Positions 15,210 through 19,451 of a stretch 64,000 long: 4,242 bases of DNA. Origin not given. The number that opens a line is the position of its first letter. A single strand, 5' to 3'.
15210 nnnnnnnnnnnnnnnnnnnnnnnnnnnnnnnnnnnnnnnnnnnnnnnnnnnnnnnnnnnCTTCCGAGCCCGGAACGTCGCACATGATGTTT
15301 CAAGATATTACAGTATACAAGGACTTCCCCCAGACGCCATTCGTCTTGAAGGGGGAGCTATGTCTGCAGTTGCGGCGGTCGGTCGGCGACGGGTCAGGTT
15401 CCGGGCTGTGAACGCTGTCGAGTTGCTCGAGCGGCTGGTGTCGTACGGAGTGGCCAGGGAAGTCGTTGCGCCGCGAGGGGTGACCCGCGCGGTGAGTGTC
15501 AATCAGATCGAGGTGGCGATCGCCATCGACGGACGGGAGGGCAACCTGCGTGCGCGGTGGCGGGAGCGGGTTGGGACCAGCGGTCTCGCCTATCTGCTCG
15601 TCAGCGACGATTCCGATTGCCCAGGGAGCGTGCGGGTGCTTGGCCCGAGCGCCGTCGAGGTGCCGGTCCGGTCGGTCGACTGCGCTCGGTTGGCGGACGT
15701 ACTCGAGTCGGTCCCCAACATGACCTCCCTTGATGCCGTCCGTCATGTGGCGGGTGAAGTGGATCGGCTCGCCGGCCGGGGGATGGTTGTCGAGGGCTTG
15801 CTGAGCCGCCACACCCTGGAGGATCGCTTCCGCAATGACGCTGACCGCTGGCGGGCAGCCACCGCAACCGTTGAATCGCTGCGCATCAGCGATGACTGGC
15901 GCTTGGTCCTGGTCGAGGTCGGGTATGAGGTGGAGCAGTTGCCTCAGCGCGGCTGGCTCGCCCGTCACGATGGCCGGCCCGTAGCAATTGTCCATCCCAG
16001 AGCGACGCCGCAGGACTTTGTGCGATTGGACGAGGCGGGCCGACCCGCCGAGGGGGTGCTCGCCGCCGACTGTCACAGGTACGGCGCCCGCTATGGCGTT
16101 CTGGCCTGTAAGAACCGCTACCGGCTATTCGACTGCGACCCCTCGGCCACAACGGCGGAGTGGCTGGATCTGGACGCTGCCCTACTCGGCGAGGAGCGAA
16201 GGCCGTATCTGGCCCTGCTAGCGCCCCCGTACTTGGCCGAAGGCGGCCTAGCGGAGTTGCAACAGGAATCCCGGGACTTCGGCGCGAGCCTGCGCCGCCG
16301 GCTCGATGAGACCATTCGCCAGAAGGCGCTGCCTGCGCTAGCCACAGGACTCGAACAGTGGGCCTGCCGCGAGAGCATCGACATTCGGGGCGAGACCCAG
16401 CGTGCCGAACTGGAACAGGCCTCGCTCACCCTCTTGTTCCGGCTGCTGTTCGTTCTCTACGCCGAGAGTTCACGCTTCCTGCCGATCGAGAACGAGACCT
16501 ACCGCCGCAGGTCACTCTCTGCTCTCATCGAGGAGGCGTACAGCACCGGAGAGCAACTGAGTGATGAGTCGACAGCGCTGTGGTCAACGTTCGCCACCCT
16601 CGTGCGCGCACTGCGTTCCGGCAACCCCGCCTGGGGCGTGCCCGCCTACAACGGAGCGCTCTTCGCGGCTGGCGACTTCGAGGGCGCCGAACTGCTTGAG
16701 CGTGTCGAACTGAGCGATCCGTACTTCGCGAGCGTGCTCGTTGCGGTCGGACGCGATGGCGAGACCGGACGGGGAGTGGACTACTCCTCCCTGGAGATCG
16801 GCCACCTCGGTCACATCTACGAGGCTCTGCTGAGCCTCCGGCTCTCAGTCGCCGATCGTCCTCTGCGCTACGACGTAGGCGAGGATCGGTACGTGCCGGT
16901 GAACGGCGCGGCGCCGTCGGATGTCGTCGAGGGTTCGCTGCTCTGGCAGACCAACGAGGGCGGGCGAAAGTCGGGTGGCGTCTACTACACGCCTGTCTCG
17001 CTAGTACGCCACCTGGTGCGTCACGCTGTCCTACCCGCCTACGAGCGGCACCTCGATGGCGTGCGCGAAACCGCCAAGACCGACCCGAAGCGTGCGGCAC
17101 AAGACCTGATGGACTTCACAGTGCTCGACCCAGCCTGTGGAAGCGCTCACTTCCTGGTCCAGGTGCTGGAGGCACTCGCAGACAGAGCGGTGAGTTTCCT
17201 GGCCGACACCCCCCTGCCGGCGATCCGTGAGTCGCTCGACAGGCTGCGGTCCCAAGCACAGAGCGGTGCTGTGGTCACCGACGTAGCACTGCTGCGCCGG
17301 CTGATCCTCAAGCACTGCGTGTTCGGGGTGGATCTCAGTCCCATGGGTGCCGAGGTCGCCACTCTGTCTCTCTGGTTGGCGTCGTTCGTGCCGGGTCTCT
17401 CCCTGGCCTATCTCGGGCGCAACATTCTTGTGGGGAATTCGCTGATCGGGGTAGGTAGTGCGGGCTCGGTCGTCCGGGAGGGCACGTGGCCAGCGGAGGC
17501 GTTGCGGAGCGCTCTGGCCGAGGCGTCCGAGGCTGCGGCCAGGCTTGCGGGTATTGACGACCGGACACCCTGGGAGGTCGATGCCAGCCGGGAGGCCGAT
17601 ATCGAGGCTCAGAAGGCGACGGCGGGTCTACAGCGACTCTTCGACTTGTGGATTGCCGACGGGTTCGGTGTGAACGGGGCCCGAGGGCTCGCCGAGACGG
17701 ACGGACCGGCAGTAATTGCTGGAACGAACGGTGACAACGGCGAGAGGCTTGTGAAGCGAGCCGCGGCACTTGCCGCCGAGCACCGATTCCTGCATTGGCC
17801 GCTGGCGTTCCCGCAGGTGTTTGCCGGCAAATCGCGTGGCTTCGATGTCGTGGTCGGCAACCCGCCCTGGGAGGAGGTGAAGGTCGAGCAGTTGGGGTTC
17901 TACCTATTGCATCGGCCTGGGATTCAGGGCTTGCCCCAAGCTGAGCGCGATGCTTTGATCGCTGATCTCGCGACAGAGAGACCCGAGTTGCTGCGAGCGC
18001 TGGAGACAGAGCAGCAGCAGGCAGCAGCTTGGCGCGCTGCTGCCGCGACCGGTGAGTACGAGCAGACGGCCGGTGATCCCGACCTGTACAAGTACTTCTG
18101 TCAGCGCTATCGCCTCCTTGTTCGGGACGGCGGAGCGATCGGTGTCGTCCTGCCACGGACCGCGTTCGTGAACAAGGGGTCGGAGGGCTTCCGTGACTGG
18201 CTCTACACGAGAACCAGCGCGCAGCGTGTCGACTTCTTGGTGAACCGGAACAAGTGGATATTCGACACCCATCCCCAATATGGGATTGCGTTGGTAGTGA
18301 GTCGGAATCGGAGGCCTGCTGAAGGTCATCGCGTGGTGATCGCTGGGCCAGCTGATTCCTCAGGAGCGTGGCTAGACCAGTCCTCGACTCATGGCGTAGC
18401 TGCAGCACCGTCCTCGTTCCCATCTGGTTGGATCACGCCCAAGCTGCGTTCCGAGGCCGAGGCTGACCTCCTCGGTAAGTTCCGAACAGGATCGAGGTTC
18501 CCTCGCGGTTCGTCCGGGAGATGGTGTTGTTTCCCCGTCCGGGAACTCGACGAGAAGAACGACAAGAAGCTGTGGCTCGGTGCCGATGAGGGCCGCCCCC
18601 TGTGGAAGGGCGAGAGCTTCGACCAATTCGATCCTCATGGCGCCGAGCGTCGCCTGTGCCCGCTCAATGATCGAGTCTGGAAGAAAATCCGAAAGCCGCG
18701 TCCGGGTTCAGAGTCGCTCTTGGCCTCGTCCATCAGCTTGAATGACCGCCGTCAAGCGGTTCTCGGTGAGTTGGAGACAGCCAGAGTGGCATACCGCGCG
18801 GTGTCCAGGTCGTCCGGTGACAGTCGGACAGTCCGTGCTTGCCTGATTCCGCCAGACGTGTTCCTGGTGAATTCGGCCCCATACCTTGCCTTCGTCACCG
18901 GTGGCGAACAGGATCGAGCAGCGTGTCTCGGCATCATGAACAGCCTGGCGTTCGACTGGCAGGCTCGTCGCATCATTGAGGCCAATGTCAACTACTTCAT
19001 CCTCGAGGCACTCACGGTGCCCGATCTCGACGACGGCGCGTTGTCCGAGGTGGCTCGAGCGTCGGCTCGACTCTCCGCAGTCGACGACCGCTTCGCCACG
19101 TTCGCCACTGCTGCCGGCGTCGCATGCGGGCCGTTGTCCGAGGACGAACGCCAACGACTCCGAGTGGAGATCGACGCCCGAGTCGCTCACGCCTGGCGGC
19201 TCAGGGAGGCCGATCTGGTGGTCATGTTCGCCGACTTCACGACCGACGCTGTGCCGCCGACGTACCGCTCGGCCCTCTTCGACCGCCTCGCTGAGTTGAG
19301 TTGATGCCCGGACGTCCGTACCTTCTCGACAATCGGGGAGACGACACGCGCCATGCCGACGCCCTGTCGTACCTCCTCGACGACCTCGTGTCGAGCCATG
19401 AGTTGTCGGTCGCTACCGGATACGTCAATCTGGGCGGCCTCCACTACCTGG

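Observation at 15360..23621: Methyltransferase + PLD-SNF2 helicase-nuclease + SIR2-like gene: a compact RM-like module that fits no named defence system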

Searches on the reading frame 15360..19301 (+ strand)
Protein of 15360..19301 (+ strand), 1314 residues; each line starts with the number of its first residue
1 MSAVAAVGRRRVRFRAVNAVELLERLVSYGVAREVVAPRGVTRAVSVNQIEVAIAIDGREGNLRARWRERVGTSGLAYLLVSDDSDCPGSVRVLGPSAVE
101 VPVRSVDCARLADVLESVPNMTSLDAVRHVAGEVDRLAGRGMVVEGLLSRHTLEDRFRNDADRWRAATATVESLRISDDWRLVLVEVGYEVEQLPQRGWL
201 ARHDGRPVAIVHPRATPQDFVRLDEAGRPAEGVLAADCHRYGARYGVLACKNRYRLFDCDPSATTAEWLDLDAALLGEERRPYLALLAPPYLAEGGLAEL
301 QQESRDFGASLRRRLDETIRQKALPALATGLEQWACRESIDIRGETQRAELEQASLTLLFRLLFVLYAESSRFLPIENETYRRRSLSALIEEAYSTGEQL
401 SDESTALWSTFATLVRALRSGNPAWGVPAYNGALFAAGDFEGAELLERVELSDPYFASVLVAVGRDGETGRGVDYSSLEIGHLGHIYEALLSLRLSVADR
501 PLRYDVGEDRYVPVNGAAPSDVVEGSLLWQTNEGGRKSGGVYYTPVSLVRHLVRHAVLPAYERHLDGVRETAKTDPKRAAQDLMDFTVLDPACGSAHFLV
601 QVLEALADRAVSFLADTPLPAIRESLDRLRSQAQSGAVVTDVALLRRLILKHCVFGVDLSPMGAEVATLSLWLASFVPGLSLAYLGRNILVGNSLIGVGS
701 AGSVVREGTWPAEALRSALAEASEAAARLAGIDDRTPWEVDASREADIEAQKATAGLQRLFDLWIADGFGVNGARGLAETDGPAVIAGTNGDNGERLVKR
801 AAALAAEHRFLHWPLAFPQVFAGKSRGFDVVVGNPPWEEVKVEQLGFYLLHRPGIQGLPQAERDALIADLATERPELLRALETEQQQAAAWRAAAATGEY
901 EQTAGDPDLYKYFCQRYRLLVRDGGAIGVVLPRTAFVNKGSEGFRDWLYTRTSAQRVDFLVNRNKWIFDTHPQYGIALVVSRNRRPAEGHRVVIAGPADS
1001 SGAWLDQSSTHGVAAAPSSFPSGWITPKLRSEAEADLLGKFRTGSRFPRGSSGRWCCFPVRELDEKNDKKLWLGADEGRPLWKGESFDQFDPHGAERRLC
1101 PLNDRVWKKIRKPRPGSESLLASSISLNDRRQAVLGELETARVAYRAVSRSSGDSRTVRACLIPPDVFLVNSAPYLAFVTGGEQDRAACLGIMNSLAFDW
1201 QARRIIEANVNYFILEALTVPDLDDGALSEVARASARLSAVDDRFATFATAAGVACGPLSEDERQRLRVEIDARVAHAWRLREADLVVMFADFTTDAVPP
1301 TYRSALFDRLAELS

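Call 6: search_protein_families(library=pfam, proteins=[window:15360-19301:+], max_evalue=0.01)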
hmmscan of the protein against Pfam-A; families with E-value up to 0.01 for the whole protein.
window:15360-19301:+ (1314 aa): 3 families
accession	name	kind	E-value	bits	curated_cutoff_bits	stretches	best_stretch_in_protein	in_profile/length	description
PF07669.17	Eco57I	-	1.3e-16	61.6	25.3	2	652-841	1-88/171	Eco57I restriction-modification methylase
PF02384.22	N6_Mtase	-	3.3e-05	23.8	20.4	1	534-608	20-70/311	N-6 DNA Methylase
PF20473.4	MmeI_Mtase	-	6.5e-05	22.7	27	1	579-676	14-87/259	MmeI, DNA-methyltransferase domain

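Call 7: search_protein_families(library=padloc, proteins=[window:15360-19301:+], max_evalue=0.01)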
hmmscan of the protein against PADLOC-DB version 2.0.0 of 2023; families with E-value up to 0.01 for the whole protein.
window:15360-19301:+ (1314 aa): 38 families (the best 25 are shown)
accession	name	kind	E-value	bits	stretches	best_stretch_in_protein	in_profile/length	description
PDLC03620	REase_MTase_IIG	-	2.3e-118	394.6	1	265-1294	275-1353/1378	Type IIG restriction enzyme-methyltransferase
PDLC02643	DrmMI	-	3.1e-66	222.1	2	524-838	541-879/1347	DrmMI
PDLC02638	DrmMI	-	1e-45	154.3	2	519-839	535-883/935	DrmMI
PDLC03613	REase_MTase_IIG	-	3.4e-34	115.7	2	353-697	269-614/1250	Type IIG restriction enzyme-methyltransferase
PDLC03618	REase_MTase_IIG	-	4.7e-28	95.1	2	532-840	542-878/1429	Type IIG restriction enzyme-methyltransferase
PDLC03622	REase_MTase_IIG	-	9e-27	90.9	3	792-869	793-868/1524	Type IIG restriction enzyme-methyltransferase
PDLC02645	DrmMI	-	2.5e-25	86.8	2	534-739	544-753/772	DrmMI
PDLC02644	DrmMI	-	2.1e-23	80.2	1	525-837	52-391/988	DrmMI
PDLC03614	REase_MTase_IIG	-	3.6e-19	65.9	2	524-697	513-680/1584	Type IIG restriction enzyme-methyltransferase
PDLC02646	DrmMI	-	1.7e-18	64.2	2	642-699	42-99/792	DrmMI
PDLC03611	REase_MTase_IIG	-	5.3e-16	55.2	2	526-699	504-655/1532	Type IIG restriction enzyme-methyltransferase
PDLC02639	DrmMI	-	3.6e-15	53.3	1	520-699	232-388/803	DrmMI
PDLC03629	REase_MTase_IIG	-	7.3e-14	48.5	1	532-698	374-536/1182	Type IIG restriction enzyme-methyltransferase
PDLC03609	REase_MTase_IIG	-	2.4e-13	46.8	2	582-697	433-533/1066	Type IIG restriction enzyme-methyltransferase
PDLC03604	REase_MTase_IIG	-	2.9e-12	43.5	1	523-697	341-503/1011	Type IIG restriction enzyme-methyltransferase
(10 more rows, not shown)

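Call 8: search_protein_families(library=ncbifam, proteins=[window:15360-19301:+], max_evalue=0.01)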
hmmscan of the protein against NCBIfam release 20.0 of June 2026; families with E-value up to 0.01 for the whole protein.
window:15360-19301:+ (1314 aa): 4 families
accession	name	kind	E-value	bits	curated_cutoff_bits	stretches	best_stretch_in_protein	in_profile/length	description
TIGR02987.1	met_A_Alw26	exception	7.7e-15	54.6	353.5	1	824-1221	109-453/523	Alw26I/Eco31I/Esp3I family type II restriction adenine-specific DNA-methyltransferase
NF033452.1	BREX_1_MTaseX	exception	2.5e-07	29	500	1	578-673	307-377/1210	BREX-1 system adenine-specific DNA-methyltransferase PglX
NF047738.1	antiphage_MADS2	equivalog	6e-06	24.8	720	0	899-951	485-535/654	methylation-associated defense system DNA methyltransferase MAD2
NF033455.1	BREX_6_MTaseX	exception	5e-05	21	900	1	577-674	321-399/1319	BREX-6 system adenine-specific DNA-methyltransferase PglX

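Call 24: find_homologous_proteins(query=window:15360-19301:+, max_evalue=1e-10)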
Query window:15360-19301:+ (1314 aa): 725 proteins with E <= 1e-10 among 8000 candidates; the best 120 are listed.
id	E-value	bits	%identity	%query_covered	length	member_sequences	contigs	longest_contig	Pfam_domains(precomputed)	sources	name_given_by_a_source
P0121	0.0e+0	2951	100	100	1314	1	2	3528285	PF07669.18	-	-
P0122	0.0e+0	2459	83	99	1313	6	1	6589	PF07669.18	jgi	-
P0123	0.0e+0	2303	79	100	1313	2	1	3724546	PF07669.18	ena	-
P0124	0.0e+0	2285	78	100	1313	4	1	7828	PF07669.18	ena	-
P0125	0.0e+0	2273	78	100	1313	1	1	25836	PF07669.18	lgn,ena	-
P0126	0.0e+0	2231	76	100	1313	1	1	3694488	PF07669.18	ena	-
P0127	0.0e+0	2227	75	100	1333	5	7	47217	PF02384.23,PF07669.18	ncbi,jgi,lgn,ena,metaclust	metaclust:\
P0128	0.0e+0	2214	75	100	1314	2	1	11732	PF07669.18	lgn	-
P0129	0.0e+0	2177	75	99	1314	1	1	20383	PF07669.18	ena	-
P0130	0.0e+0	2135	73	99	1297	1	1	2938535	PF07669.18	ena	-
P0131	0.0e+0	2133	74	99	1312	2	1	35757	PF07669.18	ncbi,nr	ncbi:MAG: hypothetical protein OXI48_03040 [bacterium]|nr:hypothetical protein [bacterium]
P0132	0.0e+0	2111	72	99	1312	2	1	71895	PF07669.18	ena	-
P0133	0.0e+0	2109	72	100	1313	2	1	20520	PF07669.18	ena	-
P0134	0.0e+0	1949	66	100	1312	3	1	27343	PF02384.23,PF07669.18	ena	-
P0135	0.0e+0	1948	66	100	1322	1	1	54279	PF02384.23,PF07669.18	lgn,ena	-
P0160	0.0e+0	1871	64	99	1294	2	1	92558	PF02384.23,PF07669.18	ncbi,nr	ncbi:MAG: hypothetical protein OXH61_15030 [Acidimicrobiaceae bacterium]|nr:hypothetical protein [Ac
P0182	0.0e+0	1765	62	99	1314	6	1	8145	PF07669.18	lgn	-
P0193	0.0e+0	1641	59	99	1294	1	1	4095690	PF02384.23,PF07669.18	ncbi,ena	-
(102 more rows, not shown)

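Call 26: search_solved_structures(query=A2, max_evalue=0.01)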
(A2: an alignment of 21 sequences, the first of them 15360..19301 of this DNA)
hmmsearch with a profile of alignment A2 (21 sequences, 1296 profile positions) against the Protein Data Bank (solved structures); distinct sequences matched with E-value up to 0.01: 0.

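Call 69: find_encoding_contigs(protein=P0121, flank=10000, max_places=3)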
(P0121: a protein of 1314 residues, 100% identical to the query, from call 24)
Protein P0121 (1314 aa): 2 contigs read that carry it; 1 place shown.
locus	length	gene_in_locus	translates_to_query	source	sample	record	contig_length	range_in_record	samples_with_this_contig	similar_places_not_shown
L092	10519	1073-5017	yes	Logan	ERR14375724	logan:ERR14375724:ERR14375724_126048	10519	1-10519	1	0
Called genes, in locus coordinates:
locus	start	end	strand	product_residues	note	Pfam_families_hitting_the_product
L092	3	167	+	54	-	?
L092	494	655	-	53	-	-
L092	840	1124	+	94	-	-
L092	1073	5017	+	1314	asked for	PF07669:Eco57I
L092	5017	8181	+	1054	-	PF13091:PLDc_2, PF00176:SNF2-rel_dom, PF04851:ResIII (weak), PF00270:DEAD (faint), PF00271:Helicase_C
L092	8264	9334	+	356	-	PF16263:DUF4917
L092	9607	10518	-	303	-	?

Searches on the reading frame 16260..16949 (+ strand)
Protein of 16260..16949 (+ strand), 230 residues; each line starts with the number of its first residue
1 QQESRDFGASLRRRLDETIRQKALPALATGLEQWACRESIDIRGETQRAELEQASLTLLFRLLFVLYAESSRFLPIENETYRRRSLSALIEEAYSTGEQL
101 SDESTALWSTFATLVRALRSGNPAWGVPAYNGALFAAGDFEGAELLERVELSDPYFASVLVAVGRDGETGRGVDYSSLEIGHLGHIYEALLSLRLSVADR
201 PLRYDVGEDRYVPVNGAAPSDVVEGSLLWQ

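Call 43: search_protein_families(library=pfam, proteins=[window:16260-16949:+], max_evalue=5)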
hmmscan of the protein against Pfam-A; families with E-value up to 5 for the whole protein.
window:16260-16949:+ (230 aa): 1 family
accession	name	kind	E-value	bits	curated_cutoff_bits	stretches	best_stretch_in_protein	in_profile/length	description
PF20465.4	MmeI_hel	-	0.0011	20.1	27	1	58-135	6-75/75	MmeI, helicase spacer domain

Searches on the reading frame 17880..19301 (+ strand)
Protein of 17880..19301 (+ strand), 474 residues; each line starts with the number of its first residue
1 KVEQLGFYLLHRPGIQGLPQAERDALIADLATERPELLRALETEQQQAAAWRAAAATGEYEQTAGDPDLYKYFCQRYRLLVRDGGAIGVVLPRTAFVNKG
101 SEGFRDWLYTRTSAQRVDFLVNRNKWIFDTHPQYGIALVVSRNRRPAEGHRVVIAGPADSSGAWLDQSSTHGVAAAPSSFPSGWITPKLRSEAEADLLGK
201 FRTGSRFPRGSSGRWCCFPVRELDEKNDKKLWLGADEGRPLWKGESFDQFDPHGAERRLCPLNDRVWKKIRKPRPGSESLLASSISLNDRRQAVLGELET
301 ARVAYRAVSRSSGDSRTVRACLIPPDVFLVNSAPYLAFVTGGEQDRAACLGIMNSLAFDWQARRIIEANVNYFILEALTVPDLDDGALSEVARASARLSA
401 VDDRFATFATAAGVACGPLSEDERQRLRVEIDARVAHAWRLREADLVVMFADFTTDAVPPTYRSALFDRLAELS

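Call 43: search_protein_families(library=pfam, proteins=[window:17880-19301:+], max_evalue=5)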
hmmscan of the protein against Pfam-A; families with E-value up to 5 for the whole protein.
window:17880-19301:+ (474 aa): 1 family
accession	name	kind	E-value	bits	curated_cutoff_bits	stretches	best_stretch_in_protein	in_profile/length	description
PF07669.17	Eco57I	-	0.00029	21.4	25.3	1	56-116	98-161/171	Eco57I restriction-modification methylase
